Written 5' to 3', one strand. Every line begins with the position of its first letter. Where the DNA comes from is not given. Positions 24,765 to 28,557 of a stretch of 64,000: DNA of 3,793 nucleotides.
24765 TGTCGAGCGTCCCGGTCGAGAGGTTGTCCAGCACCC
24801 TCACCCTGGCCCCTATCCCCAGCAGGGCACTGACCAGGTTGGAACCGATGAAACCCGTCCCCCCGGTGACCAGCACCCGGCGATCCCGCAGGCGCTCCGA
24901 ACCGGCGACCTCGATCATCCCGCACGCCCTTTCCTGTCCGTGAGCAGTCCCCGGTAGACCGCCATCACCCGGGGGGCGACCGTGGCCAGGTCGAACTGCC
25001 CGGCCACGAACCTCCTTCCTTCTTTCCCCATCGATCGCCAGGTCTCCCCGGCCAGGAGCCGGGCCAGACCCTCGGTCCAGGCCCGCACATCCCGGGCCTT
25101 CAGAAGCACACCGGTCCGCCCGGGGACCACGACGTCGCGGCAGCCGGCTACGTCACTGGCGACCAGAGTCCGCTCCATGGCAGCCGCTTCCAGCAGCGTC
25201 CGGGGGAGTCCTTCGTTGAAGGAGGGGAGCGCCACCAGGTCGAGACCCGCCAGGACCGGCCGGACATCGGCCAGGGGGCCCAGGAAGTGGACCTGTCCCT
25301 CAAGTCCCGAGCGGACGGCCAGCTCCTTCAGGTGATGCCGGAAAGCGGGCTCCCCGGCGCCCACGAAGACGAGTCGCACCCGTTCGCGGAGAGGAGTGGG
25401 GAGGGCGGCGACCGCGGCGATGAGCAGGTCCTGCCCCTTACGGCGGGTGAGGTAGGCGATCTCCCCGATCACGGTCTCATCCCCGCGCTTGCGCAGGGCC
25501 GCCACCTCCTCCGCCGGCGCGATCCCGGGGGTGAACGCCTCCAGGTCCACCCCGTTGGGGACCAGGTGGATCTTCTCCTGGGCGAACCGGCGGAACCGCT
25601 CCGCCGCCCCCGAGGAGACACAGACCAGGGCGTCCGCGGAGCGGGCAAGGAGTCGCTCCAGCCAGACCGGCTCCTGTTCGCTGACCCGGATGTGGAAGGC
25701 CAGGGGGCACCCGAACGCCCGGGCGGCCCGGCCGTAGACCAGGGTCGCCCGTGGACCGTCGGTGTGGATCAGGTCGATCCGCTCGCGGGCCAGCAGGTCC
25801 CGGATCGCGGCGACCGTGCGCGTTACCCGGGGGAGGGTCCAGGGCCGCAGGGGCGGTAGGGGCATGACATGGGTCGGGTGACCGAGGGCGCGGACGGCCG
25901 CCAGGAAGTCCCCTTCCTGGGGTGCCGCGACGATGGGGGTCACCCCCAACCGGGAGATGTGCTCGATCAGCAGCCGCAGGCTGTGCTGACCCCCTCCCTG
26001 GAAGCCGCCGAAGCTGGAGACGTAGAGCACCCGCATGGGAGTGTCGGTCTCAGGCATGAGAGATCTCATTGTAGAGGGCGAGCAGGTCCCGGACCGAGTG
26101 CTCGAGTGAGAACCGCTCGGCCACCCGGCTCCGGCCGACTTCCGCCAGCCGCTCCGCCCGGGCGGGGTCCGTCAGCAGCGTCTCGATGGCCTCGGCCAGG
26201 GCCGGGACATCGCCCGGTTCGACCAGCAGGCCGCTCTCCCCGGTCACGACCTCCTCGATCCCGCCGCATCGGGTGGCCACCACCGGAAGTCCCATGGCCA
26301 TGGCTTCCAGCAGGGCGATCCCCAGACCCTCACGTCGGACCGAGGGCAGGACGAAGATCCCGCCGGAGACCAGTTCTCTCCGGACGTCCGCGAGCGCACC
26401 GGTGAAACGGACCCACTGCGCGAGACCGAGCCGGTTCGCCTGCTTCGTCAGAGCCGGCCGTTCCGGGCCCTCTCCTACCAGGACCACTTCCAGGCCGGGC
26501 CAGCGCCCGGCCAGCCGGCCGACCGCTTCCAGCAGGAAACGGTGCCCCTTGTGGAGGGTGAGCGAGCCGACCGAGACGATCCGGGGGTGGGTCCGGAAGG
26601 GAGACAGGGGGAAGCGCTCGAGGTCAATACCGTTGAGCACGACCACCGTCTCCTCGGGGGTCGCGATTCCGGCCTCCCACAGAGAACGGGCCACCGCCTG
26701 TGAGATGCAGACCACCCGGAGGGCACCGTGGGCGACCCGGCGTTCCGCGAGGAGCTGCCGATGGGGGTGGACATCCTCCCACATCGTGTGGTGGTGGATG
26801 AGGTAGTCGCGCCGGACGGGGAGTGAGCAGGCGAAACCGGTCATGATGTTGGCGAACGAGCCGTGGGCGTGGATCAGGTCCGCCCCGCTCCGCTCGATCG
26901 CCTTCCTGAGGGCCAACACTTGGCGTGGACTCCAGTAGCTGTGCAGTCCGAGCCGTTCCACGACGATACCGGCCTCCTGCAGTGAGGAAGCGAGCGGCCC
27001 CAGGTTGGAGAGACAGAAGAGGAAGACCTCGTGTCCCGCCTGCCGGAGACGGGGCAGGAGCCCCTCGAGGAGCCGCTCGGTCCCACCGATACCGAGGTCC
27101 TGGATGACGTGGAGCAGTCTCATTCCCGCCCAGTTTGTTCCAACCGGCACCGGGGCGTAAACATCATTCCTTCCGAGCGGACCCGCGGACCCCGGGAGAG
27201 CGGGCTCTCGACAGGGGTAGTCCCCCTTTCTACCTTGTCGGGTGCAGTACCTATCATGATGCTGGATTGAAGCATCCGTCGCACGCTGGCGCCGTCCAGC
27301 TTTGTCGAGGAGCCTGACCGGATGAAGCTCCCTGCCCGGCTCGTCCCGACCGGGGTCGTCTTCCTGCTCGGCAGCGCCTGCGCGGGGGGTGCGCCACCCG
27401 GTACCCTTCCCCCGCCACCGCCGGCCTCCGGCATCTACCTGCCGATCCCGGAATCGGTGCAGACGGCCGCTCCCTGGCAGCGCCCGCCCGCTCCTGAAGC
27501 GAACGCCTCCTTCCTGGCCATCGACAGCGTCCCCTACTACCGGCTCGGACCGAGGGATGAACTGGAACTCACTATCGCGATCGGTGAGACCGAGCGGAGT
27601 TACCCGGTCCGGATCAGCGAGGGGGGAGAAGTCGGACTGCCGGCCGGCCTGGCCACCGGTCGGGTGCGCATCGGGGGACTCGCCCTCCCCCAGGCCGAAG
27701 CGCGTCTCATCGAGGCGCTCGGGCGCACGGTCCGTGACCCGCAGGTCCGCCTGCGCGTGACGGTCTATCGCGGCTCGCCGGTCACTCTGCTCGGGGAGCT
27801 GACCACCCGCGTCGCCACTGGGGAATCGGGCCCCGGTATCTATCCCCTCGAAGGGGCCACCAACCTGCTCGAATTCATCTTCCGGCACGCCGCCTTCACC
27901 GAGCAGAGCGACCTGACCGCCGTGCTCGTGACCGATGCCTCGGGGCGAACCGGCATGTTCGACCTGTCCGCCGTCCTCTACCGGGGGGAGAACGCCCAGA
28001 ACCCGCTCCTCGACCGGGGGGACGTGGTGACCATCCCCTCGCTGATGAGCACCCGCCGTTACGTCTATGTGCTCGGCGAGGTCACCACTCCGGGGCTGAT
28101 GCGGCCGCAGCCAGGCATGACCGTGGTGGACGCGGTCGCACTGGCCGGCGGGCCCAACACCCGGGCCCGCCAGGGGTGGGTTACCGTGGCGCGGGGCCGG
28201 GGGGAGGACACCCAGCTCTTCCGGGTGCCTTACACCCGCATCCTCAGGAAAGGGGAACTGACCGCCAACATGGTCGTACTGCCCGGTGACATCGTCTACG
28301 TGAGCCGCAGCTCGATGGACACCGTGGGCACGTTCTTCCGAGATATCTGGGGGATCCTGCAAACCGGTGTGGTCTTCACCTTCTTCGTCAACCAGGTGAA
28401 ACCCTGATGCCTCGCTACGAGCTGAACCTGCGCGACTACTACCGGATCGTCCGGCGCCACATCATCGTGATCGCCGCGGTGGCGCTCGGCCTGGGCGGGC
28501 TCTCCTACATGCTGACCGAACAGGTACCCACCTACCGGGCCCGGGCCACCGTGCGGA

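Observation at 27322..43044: Wzy-type polysaccharide locus carrying an ExeA-like ATPase, SPOR-tailed Wzc, exported PHP-like protein and HD-GYP protein: candidate undescribed export/assembly system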

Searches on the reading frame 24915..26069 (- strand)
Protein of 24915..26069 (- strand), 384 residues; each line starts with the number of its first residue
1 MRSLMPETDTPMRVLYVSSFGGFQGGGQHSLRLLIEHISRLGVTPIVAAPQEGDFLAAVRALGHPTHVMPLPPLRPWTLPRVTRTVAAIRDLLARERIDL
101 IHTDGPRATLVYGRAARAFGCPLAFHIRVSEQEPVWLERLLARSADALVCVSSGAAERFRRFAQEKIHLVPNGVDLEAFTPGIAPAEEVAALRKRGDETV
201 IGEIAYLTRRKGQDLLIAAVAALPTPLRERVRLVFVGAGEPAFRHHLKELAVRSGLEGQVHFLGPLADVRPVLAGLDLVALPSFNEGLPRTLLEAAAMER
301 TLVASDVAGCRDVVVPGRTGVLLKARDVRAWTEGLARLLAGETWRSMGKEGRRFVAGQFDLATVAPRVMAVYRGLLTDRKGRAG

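Call 4: search_protein_families(library=pfam, proteins=[window:24915-26069:-], max_evalue=0.01)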
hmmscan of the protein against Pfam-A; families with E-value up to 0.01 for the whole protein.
window:24915-26069:- (384 aa): 4 families
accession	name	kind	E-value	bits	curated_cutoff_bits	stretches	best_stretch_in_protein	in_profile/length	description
PF13692.12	Glyco_trans_1_4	-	1.1e-28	100.7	27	1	202-340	5-141/142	Glycosyl transferases group 1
PF00534.26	Glycos_transf_1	-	1.9e-27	96.3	26.4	1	189-352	6-170/172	Glycosyl transferases group 1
PF13439.12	Glyco_transf_4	-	2e-21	77.2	28.5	1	25-177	2-169/170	Glycosyltransferase Family 4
PF13579.12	Glyco_trans_4_4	-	9.5e-18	65.5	29.7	1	25-173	1-158/158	Glycosyl transferase 4-like domain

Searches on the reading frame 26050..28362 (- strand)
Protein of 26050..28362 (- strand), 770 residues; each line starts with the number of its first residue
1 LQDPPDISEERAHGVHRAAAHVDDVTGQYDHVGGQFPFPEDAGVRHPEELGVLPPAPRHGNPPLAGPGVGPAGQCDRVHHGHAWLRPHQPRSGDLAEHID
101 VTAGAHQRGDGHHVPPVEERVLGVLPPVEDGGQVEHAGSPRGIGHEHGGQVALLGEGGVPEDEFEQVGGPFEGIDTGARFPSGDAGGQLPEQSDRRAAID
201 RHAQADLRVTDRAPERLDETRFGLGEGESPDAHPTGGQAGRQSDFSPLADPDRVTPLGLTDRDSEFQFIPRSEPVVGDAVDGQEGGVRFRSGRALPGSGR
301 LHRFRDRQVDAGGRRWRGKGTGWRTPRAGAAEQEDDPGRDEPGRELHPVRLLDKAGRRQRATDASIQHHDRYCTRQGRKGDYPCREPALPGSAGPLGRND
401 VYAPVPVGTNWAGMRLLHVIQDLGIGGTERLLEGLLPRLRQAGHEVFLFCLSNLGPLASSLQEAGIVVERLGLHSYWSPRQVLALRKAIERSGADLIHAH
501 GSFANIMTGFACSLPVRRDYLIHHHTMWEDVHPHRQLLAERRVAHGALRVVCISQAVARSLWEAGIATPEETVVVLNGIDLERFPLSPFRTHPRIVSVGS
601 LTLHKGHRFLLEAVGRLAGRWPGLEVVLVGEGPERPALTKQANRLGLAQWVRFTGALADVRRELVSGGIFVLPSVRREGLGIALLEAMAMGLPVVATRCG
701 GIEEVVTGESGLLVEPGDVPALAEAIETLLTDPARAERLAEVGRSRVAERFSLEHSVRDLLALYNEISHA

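Call 4: search_protein_families(library=pfam, proteins=[window:26050-28362:-], max_evalue=0.01)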
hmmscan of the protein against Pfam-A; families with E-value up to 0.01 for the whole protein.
window:26050-28362:- (770 aa): 6 families
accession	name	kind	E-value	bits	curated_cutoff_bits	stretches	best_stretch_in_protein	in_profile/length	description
PF13692.12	Glyco_trans_1_4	-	2.9e-39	135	27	1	593-732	2-142/142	Glycosyl transferases group 1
PF00534.26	Glycos_transf_1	-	2.5e-34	118.8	26.4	1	583-745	6-171/172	Glycosyl transferases group 1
PF13439.12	Glyco_transf_4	-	7.5e-24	85.1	28.5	1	425-583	1-170/170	Glycosyltransferase Family 4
PF13579.12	Glyco_trans_4_4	-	1.6e-15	58.2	29.7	1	426-578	1-158/158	Glycosyl transferase 4-like domain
PF20706.3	GT4-conflict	-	9.3e-11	41.7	26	1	539-760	139-385/385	Family 4 Glycosyltransferase in conflict systems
PF13524.12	Glyco_trans_1_2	-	2.4e-09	37.7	25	1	608-762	3-144/144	Glycosyl transferase-like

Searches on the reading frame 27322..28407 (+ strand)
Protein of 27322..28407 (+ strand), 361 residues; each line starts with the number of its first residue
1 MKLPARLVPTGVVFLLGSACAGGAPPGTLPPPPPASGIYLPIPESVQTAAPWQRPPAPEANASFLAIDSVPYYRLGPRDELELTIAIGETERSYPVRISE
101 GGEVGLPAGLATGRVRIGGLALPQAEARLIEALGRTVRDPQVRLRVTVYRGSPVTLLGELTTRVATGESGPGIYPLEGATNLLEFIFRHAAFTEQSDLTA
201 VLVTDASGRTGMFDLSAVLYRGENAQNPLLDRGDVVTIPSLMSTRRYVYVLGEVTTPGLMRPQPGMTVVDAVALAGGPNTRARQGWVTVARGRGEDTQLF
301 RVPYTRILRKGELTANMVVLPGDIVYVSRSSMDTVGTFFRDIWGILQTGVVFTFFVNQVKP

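Call 3: search_protein_families(library=pfam, proteins=[window:27322-28407:+], max_evalue=0.01)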
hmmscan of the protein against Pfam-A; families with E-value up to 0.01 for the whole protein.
window:27322-28407:+ (361 aa): 3 families
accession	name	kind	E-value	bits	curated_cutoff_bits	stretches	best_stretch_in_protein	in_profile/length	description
PF22461.2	SLBB_2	-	4e-16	59.3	27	2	248-327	3-79/79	SLBB domain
PF10531.15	SLBB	-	2e-14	53.6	27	1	247-295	1-50/55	SLBB domain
PF02563.21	Poly_export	-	2e-09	37.9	28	1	71-147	5-77/77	Polysaccharide biosynthesis/export protein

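Call 5: search_protein_families(library=ncbifam, proteins=[window:27322-28407:+], max_evalue=0.001)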
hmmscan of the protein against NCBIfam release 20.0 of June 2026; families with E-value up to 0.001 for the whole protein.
window:27322-28407:+ (361 aa): 4 families
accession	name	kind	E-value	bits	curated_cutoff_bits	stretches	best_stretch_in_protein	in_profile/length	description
TIGR03028.1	EpsE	equivalog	3.2e-25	88.8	262.65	1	73-292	2-209/239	polysaccharide export protein EpsE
TIGR03027.2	pepcterm_export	equivalog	7.2e-21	74.6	180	1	73-330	3-167/169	XrtA/PEP-CTERM system exopolysaccharide export protein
NF011658.0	PRK15078.1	subfamily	3.4e-18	65.6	333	2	112-277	131-287/380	polysaccharide export protein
NF041843.1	EpsY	equivalog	3e-05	23.3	320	1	235-327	117-210/211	exopolysaccharide export protein EpsY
